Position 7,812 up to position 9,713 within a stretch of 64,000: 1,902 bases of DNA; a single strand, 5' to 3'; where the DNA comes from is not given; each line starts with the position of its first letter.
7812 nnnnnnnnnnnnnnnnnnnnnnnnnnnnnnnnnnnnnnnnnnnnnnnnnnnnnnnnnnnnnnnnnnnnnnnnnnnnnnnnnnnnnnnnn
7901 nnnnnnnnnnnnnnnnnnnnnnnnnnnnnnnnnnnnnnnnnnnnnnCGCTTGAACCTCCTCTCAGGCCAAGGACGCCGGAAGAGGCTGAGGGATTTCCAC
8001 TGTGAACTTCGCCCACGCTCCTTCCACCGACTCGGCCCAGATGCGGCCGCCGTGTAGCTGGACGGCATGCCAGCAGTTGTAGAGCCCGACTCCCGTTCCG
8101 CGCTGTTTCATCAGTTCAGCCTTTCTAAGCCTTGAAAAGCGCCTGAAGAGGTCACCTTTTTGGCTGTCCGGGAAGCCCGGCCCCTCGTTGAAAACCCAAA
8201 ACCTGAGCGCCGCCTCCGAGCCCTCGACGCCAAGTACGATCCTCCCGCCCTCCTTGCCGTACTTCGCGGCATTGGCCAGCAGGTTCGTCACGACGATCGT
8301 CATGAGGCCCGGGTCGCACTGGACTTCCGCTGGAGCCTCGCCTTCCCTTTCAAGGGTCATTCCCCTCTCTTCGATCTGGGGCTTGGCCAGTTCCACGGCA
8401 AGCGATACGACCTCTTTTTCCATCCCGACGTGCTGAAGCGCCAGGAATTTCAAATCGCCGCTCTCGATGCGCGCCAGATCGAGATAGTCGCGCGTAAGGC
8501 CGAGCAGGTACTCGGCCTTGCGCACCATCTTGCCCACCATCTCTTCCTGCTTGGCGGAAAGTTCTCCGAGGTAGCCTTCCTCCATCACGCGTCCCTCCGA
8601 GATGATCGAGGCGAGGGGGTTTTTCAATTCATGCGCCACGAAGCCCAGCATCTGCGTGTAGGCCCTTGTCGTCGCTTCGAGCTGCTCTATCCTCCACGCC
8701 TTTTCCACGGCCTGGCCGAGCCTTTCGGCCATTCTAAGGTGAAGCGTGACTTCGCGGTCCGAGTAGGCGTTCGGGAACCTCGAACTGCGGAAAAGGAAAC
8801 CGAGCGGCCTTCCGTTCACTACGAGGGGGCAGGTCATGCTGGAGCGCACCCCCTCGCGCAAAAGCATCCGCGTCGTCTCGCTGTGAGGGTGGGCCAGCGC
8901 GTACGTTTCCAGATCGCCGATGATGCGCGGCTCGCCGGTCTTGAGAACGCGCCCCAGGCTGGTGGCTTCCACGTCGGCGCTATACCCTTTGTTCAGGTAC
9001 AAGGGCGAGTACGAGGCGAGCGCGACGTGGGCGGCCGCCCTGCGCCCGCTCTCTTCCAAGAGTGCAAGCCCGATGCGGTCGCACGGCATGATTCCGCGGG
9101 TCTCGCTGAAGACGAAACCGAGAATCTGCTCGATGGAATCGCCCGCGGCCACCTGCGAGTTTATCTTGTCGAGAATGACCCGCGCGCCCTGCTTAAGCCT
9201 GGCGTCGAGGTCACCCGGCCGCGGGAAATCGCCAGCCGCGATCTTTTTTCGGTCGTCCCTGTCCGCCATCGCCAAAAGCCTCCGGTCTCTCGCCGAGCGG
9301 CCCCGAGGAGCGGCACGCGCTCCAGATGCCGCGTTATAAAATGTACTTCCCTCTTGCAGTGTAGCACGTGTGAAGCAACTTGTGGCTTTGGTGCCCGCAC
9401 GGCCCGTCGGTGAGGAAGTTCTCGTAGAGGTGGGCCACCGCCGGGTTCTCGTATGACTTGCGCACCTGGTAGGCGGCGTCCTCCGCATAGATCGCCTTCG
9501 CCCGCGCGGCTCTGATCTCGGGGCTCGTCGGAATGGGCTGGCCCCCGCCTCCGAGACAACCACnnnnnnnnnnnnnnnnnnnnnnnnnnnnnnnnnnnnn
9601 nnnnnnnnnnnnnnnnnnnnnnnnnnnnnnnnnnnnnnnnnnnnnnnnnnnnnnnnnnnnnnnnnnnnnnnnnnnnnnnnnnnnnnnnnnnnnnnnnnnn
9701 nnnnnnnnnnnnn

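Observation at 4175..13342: Self-contained [FeFe]-hydrogenase module with an orphan receiver first and a GAF histidine kinase between hydA and hydG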

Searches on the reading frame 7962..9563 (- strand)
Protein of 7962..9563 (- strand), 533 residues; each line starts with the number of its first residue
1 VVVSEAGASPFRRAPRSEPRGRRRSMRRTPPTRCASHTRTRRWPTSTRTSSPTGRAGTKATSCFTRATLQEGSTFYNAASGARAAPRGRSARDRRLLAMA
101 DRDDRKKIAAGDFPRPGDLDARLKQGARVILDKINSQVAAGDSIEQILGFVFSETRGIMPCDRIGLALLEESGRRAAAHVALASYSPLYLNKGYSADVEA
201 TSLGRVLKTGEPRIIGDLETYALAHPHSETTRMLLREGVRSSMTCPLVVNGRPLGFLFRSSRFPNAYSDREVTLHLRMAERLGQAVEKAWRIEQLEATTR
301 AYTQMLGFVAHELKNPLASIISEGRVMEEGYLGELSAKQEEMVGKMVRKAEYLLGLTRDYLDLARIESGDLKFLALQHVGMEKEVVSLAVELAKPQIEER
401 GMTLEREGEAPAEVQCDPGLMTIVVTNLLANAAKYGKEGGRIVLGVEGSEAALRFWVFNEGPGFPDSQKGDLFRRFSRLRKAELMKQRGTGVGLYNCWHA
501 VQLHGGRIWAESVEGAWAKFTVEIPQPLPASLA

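Call 3: search_protein_families(library=pfam, proteins=[window:7962-9563:-])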
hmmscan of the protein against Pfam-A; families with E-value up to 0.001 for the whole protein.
window:7962-9563:- (533 aa): 5 families
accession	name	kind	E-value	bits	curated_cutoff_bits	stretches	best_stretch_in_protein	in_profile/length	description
PF02518.31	HATPase_c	-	1e-18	68.2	26.4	1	418-527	3-110/111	Histidine kinase-, DNA gyrase B-, and HSP90-like ATPase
PF00512.31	HisKA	-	7.4e-13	48.8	26.9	1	303-369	3-66/66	His Kinase A (phospho-acceptor) domain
PF13185.12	GAF_2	-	3.1e-12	47.3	28.6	1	143-287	3-136/136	GAF domain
PF01590.32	GAF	-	1.4e-09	39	22.4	1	144-286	2-133/133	GAF domain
PF13492.12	GAF_3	-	2.5e-05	25.1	27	1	143-287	1-128/129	GAF domain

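Call 5: search_protein_families(library=ncbifam, proteins=[window:7962-9269:-])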
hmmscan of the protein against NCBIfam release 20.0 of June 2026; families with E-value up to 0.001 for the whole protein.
window:7962-9269:- (435 aa): 67 families (the best 25 are shown)
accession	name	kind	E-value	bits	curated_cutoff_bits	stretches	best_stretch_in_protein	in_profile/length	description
NF046044.1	PnpS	equivalog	2.2e-29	102.7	400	1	205-427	171-390/390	two-component system histidine kinase PnpS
TIGR02966.1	phoR_proteo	equivalog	3e-29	102.1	334.2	1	194-425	104-332/333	phosphate regulon sensor histidine kinase PhoR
TIGR01386.1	cztS_silS_copS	subfamily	6.3e-28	97.9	292.55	1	205-427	242-457/457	heavy metal sensor histidine kinase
NF033092.0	HK_WalK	equivalog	7.5e-28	97.4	725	1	207-427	375-593/594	cell wall metabolism sensor histidine kinase WalK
NF008312.0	PRK11100.1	equivalog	1.8e-26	93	356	1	181-424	236-472/477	two-component system sensor histidine kinase CreC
NF006800.0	PRK09303.1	equivalog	1.6e-25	89.8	342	1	195-426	142-375/383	histidine kinase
TIGR02956.1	TMAO_torS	equivalog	2.8e-25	88.6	676.5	1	195-427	455-681/967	TMAO reductase system sensor histidine kinase/response regulator TorS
NF033091.0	HK_VanS_ACDEFG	equivalog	5e-25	88.2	400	1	199-427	69-293/293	vancomycin resistance histidine kinase VanS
NF047874.1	MASE3_PAS_HK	subfamily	8.1e-25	87.7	560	1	193-428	387-625/655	MASE3 domain-containing sensor histidine kinase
NF007793.0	PRK10490.1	equivalog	8.5e-25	86.9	1123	1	205-431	665-885/895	two-component system sensor histidine kinase KdpD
NF012163.2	BaeS_SmeS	equivalog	1.7e-23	83.3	500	1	195-414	231-444/457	sensor histidine kinase efflux regulator BaeS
NF038297.2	hybrid_HK_HrmK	equivalog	2.6e-23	82.5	725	1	178-428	208-457/607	hybrid histidine kinase/response regulator HrmK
NF047465.1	hybrid_HK_LvrA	exception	7.7e-23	80.4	1200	1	196-432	194-426/819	hybrid histidine kinase/response regulator LvrA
NF041832.1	near_NosP_CTERM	subfamily_domain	3.1e-22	79.2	400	1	202-428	5-225/370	NahK/ErcS family hybrid sensor histidine kinase/response regulator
NF041880.1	EPS_EpsF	equivalog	5.1e-22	78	900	1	193-418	263-483/492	response regulator EpsF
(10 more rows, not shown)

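Call 7: find_homologous_proteins(query=window:7962-9269:-, max_evalue=1e-10)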
Query window:7962-9269:- (435 aa): 1928 proteins with E <= 1e-10 among 8000 candidates; the best 120 are listed.
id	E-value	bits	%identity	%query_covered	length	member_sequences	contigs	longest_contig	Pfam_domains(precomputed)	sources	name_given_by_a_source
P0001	8.4e-287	969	100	100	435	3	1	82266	PF13185.13,PF01590.33,PF02518.32,PF13492.13,PF00512.32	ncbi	-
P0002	3.8e-243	825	85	99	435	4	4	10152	PF13185.13,PF01590.33,PF02518.32,PF13492.13,PF00512.32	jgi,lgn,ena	jgi:hypothetical protein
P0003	1.2e-240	816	84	99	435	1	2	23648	PF13185.13,PF01590.33,PF02518.32,PF13492.13,PF00512.32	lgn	-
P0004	7.6e-222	755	78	100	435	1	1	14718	PF13185.13,PF01590.33,PF02518.32,PF00512.32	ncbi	-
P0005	2.2e-192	658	69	99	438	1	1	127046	PF13185.13,PF01590.33,PF02518.32,PF13492.13,PF00512.32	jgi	-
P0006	7.5e-191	653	69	99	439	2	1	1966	PF13185.13,PF01590.33,PF02518.32,PF13492.13,PF00512.32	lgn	-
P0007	6.0e-187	640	68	98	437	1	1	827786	PF13185.13,PF01590.33,PF02518.32,PF13492.13,PF00512.32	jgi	-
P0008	9.4e-180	616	67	97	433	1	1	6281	PF13185.13,PF01590.33,PF02518.32,PF13492.13,PF00512.32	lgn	-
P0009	2.2e-179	615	66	98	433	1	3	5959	PF13185.13,PF01590.33,PF02518.32,PF13492.13,PF00512.32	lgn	-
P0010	4.3e-170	584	63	96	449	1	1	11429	PF13185.13,PF01590.33,PF02518.32,PF13492.13,PF00512.32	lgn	-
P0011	1.0e-165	570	60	97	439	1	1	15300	PF13185.13,PF01590.33,PF02518.32,PF13492.13,PF00512.32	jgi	jgi:signal transduction histidine kinase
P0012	1.2e-164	566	60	96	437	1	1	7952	PF13185.13,PF01590.33,PF02518.32,PF13492.13,PF00512.32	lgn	-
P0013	3.8e-164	565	60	98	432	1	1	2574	PF13185.13,PF01590.33,PF02518.32,PF13492.13,PF00512.32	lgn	-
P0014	5.1e-159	548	58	97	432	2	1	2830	PF13185.13,PF01590.33,PF02518.32,PF13492.13,PF00512.32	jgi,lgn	jgi:hypothetical protein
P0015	8.4e-159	547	58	95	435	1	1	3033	PF13185.13,PF01590.33,PF02518.32,PF13492.13,PF00512.32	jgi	jgi:signal transduction histidine kinase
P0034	1.2e-139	484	54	96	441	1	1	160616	PF13185.13,PF01590.33,PF02518.32,PF00512.32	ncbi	ncbi:MAG: GAF domain-containing sensor histidine kinase [Planctomycetota bacterium]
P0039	1.1e-137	477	55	93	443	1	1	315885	PF13185.13,PF01590.33,PF13581.13,PF02518.32,PF13492.13,PF00512.32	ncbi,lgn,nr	ncbi:MAG: HAMP domain-containing histidine kinase [Candidatus Eisenbacteria bacterium]|nr:HAMP domai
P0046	3.3e-136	473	52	91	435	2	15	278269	PF13185.13,PF01590.33,PF13581.13,PF02518.32,PF00512.32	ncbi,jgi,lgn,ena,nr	ncbi:MAG TPA: GAF domain-containing sensor histidine kinase [Candidatus Hydrogenedentes bacterium]|n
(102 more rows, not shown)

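Call 8: find_encoding_contigs(protein=P0034, flank=10000, max_places=1)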
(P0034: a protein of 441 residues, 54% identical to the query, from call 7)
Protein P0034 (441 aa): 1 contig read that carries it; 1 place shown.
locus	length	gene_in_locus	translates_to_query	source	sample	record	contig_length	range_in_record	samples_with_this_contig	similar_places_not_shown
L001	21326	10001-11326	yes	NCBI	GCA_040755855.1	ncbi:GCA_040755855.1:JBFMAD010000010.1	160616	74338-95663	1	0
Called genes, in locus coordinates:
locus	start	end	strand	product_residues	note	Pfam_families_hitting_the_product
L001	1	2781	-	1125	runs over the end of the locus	PF00873:ACR_tran, PF03176:MMPL (faint)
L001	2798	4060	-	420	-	PF25973:BSH_CzcB (faint), PF25917:BSH_RND (weak), PF25954:Beta-barrel_RND_2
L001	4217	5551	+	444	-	PF03150:CCP_MauG, PF00034:Cytochrom_C (faint)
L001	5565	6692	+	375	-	PF00149:Metallophos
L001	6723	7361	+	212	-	PF21342:SoxA-TsdA_cyt-c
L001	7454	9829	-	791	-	PF07940:Hepar_II_III_C (weak), PF02018:CBM_4_9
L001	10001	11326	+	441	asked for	PF13185:GAF_2, PF01590:GAF, PF00512:HisKA, PF02518:HATPase_c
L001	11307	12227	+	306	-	PF00072:Response_reg, PF13581:HATPase_c_2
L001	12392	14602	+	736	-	PF00069:Pkinase, PF07714:PK_Tyr_Ser-Thr, PF03109:ABC1, PF23381:Beta-prop_IFT122_1st, PF24782:WD40_MABP1-WDR62_2nd, PF24805:EIF3I, PF24807:WD40_CDC20-Fz, PF24814:WD40_Prp19, +65 more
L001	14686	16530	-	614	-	-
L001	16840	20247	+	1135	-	PF08305:NPCBM, PF26549:Tricorn_N (weak), PF18582:HZS_alpha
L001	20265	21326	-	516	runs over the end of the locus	-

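Call 9: find_encoding_contigs(protein=P0039, flank=10000, max_places=1)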
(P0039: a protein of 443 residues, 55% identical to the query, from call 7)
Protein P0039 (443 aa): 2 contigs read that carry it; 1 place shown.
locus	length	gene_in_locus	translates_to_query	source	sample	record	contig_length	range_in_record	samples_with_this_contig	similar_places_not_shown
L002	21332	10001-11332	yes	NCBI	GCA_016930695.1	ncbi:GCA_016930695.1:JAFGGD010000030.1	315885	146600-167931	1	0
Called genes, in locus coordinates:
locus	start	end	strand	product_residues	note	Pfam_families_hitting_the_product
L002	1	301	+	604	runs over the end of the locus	PF01257:2Fe-2S_thioredx, PF01512:Complex1_51K, PF10589:NADH_4Fe-4S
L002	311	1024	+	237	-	PF00111:Fer2, PF13510:Fer2_4, PF10588:NADH-G_4Fe-4S_3, PF13459:Fer4_15, PF22117:Fer4_Nqo3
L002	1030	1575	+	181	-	PF01058:Oxidored_q6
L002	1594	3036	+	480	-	PF27537:HoxH, PF00374:NiFeSe_Hases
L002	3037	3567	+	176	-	-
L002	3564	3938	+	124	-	PF00072:Response_reg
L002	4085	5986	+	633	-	PF17201:Cache_3-Cache_2, PF17202:sCache_3_3, PF17203:sCache_3_2 (weak), PF00672:HAMP (weak), PF00512:HisKA, PF02518:HATPase_c, PF13581:HATPase_c_2 (weak)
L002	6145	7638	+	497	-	PF04055:Radical_SAM, PF06968:BATS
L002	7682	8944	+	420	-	PF02421:FeoB_N (faint), PF01926:MMR_HSR1, PF18128:HydF_dimer, PF18133:HydF_tetramer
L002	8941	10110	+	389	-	PF04055:Radical_SAM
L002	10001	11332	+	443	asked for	PF13185:GAF_2, PF01590:GAF, PF13492:GAF_3 (weak), PF13581:HATPase_c_2 (faint), PF00512:HisKA, PF02518:HATPase_c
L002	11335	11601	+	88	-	PF21699:TM1266-like (weak)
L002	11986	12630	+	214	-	PF06971:Put_DNA-bind_N, PF02629:CoA_binding, PF01408:GFO_IDH_MocA (weak)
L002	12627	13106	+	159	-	PF01257:2Fe-2S_thioredx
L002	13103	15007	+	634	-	PF01512:Complex1_51K, PF10589:NADH_4Fe-4S, PF00037:Fer4 (weak), PF12838:Fer4_7 (weak), PF13187:Fer4_9 (weak), PF13237:Fer4_10, PF14697:Fer4_21, PF00037:Fer4 (weak), +2 more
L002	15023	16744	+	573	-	PF00111:Fer2 (weak), PF13510:Fer2_4, PF10588:NADH-G_4Fe-4S_3, PF13237:Fer4_10 (weak), PF22117:Fer4_Nqo3 (weak), PF12838:Fer4_7, PF02906:Fe_hyd_lg_C, PF02256:Fe_hyd_SSU, +5 more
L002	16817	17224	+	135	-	PF00072:Response_reg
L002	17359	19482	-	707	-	PF02895:H-kinase_dim (weak), PF02518:HATPase_c, PF01584:CheW, PF01627:Hpt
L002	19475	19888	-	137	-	PF00072:Response_reg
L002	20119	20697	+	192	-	PF13302:Acetyltransf_3, PF00583:Acetyltransf_1, PF13523:Acetyltransf_8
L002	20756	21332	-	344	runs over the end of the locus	PF01070:FMN_dh (faint), PF01180:DHO_dh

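Call 10: find_encoding_contigs(protein=P0046, flank=10000, max_places=1)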
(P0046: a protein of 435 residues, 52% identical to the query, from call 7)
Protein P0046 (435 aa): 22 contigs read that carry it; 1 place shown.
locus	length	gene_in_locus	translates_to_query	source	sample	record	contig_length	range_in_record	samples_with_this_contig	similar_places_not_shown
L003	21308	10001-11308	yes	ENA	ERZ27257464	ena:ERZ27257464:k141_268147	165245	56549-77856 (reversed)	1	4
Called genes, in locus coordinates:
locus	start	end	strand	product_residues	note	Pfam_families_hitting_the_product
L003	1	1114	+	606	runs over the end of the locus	PF07940:Hepar_II_III_C (weak)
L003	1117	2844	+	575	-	PF02366:PMT, PF13231:PMT_2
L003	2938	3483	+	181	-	-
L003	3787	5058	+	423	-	PF07221:GlcNAc_2-epim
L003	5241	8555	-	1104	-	PF00873:ACR_tran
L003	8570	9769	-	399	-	PF25917:BSH_RND, PF25954:Beta-barrel_RND_2 (weak), PF25967:RND-MFP_C (weak), PF25975:CzcB_C (weak), PF25989:YknX_C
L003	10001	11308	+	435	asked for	PF01590:GAF, PF13185:GAF_2, PF00512:HisKA (weak), PF02518:HATPase_c, PF13581:HATPase_c_2 (weak)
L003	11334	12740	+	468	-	PF04055:Radical_SAM, PF06968:BATS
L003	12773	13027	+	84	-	-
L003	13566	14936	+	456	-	PF00206:Lyase_1, PF10415:FumaraseC_C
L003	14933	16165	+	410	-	PF01926:MMR_HSR1, PF02421:FeoB_N (faint), PF18128:HydF_dimer, PF18133:HydF_tetramer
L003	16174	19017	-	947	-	-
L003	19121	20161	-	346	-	PF02463:SMC_N (weak), PF00005:ABC_tran, PF13304:AAA_21 (faint), PF17850:CysA_C_terminal (faint), PF12857:TOBE_3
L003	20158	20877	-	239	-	PF01479:S4, PF00849:PseudoU_synth_2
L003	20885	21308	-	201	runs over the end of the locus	PF04079:SMC_ScpB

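Call 15: find_related_loci(query=A1, collection=genome_contigs, flank=10000)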
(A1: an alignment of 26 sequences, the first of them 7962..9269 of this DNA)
Query A1 (435 aa) in genome_contigs; peptide patterns used: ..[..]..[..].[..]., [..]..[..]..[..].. (x = any residue, [..] = any of these).
600 stretches matched a pattern (row limit reached: there are more); 520 encode a relative of the query (tblastn E <= 1e-3); the best 80 are kept; 79 distinct loci.
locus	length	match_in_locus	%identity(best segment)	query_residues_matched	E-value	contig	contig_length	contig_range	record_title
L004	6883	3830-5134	90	1-435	0e+0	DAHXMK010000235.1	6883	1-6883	MAG TPA_asm: Candidatus Aminicenantes bacterium isolate clean1617 k141_1100423, whole genome shotgun sequence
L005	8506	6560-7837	55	3-430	9e-154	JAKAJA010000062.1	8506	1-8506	MAG: Acidobacteria bacterium isolate WY3.bin59 NODE_15995_length_8506_cov_1.259936, whole genome shotgun sequence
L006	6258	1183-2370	59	33-428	6e-149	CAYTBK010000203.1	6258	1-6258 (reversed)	MAG TPA_asm: uncultured Acidobacteriota bacterium isolate SRP220891_co2_264 genome assembly, contig: NODE_21592_length_6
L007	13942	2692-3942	56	14-430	7e-147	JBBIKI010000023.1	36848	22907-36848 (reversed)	MAG: Acidobacteriota bacterium isolate STS170223_bin_182 NODE_1215_length_36848_cov_11.919305, whole genome shotgun sequ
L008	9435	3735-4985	55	14-430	4e-146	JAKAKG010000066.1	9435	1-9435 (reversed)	MAG: Acidobacteria bacterium isolate WY4.bin4 NODE_9375_length_9435_cov_4.826064, whole genome shotgun sequence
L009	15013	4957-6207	54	14-430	9e-146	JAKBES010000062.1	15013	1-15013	MAG: Acidobacteria bacterium isolate BP8.bin17 NODE_5736_length_15013_cov_2.063617, whole genome shotgun sequence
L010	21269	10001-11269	53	15-434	5e-144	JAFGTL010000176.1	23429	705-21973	MAG: Candidatus Hydrogenedentota bacterium isolate Zod_Metabat.968 k87_3015476, whole genome shotgun sequence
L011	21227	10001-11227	56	28-435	1e-143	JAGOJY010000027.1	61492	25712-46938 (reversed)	MAG: Acidobacteria bacterium isolate Go_SlDig_bin_260 Go_SlDig_1180_length_61492_cov_11.347136, whole genome shotgun seq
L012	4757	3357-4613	49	15-431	3e-144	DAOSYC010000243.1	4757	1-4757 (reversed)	MAG TPA_asm: Spirochaetota bacterium isolate AMR_MDS_2095 NODE_12121_length_4757_cov_9.718630, whole genome shotgun sequ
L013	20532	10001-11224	53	24-430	2e-141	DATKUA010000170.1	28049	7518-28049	MAG TPA_asm: Acidobacteriota bacterium isolate SMAG_U14095 k141_239742, whole genome shotgun sequence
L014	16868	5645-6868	54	25-431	2e-141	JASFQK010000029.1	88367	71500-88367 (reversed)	MAG: Phycisphaerae bacterium isolate D0819S20remetaG_Bin_321 D0819S20remetaG_FD_scaffold_45_c1, whole genome shotgun seq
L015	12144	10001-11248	54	25-432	2e-139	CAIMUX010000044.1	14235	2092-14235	MAG: Candidatus Eisenbacteria bacterium isolate Loclat_bin-10216 genome assembly, contig: bin-10216:044/142, whole genom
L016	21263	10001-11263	52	14-433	1e-138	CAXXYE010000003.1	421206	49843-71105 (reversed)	MAG: Candidatus Hydrogenedentota bacterium isolate 9f1eef2f-e61c-44ad-add1-0a006c8246d5 genome assembly, contig: contig_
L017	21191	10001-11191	54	31-427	7e-139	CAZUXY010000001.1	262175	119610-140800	MAG TPA_asm: uncultured Leptospirales bacterium isolate binchicken_co27_239 genome assembly, contig: NODE_35_length_2621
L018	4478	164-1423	51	15-431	8e-141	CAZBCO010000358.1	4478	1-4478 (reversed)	MAG TPA_asm: uncultured Planctomycetota bacterium isolate SRP067234_co1_310 genome assembly, contig: k99_751000, whole g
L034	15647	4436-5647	52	30-433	2e-132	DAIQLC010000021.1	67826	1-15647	MAG TPA_asm: Candidatus Hydrogenedentota bacterium isolate CTOTU19843 NODE_350_length_67826_cov_17.557820, whole genome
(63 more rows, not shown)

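Call 30: predict_structure(alignment_id=A1)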
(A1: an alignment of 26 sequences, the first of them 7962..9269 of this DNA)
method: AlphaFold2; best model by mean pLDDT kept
length: 435 residues; sequences in the alignment: 26
mean_pLDDT: 82.6   pTM: 0.56
mean pLDDT of the five models: 82.6, 82.1, 81.0, 80.0, 79.4
residues with pLDDT >= 90: 133; 70-90: 253; 50-70: 30; < 50: 19
segments of 3 or more residues with pLDDT < 50: 1-18
pLDDT, mean of each block of 10 residues (from residue 1): 34 42 66 74 80 85 90 87 88 82 85 89 91 90 92 88 91 85 84 78 71 78 88 86 83 77 73 79 90 87 92 90 91 91 95 94 89 78 70 79 91 94 95 62
secondary structure, 60 per line:
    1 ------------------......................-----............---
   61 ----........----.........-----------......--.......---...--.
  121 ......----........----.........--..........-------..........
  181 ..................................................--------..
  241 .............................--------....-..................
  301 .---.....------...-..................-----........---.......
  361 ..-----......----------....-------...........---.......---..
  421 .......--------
elements in order: H19-40 H46-57 E65-72 E77-85 E97-99 H105-111 E115-117 H120-126 H131-138 E143-151 E154-163 H171-230 H239-269 E278-281 H283-301 E305-309 E316-318 H320-337 E343-350 E354-362 H368-373 H384-387 H395-405 E409-415 E419-427

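Call 32: search_solved_structures(query=A1, max_evalue=0.01, show_alignments=0)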
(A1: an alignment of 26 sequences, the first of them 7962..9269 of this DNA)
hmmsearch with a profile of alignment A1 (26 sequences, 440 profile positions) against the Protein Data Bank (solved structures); distinct sequences matched with E-value up to 0.01: 79 (the best 60 are shown).
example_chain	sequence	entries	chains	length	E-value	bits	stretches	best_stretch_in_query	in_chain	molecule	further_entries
4jas_A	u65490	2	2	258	1.3e-41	146.1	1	188-434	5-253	Histidine kinase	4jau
6azr_A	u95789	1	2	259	1.4e-41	146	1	187-434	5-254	Sensor histidine kinase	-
5uht_A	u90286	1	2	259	1.5e-41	146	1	187-434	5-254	Sensor histidine kinase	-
3dge_A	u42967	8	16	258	1.6e-41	145.8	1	188-434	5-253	Sensor protein | Histidine kinase | Sensor histidine kinase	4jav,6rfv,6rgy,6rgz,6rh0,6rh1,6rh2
2c2a_A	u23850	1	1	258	1.7e-41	145.8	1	188-434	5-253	SENSOR HISTIDINE KINASE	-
6rh7_A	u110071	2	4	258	7e-40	140.4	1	188-434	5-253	Sensor histidine kinase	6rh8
7z8n_A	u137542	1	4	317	6.6e-38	133.9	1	194-428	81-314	Histidine kinase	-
4i5s_A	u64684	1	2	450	2.6e-37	131.9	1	207-430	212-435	Putative histidine kinase CovS; VicK-like protein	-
8u4x_A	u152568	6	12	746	1.3e-36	129.7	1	190-428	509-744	histidine kinase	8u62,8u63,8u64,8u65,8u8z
6lgq_C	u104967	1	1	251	3.4e-33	118.4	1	205-435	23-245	Histidine kinase KdpD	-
5c93_A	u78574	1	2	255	1.9e-31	112.6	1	204-431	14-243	Histidine kinase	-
4u7n_A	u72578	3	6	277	2.4e-31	112.3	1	204-431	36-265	Histidine protein kinase sensor protein | Histidine kinase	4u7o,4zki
6paj_A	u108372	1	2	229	4.9e-30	108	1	205-429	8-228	Sensor protein SrrB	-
6qrj_A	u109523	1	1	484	5.5e-28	101.2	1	205-432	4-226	Hybrid kinase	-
9m08_C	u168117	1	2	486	1.2e-27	100.1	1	194-433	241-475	histidine kinase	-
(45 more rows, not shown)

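Call 58: find_encoding_contigs(protein=P0001, flank=10000, max_places=2)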
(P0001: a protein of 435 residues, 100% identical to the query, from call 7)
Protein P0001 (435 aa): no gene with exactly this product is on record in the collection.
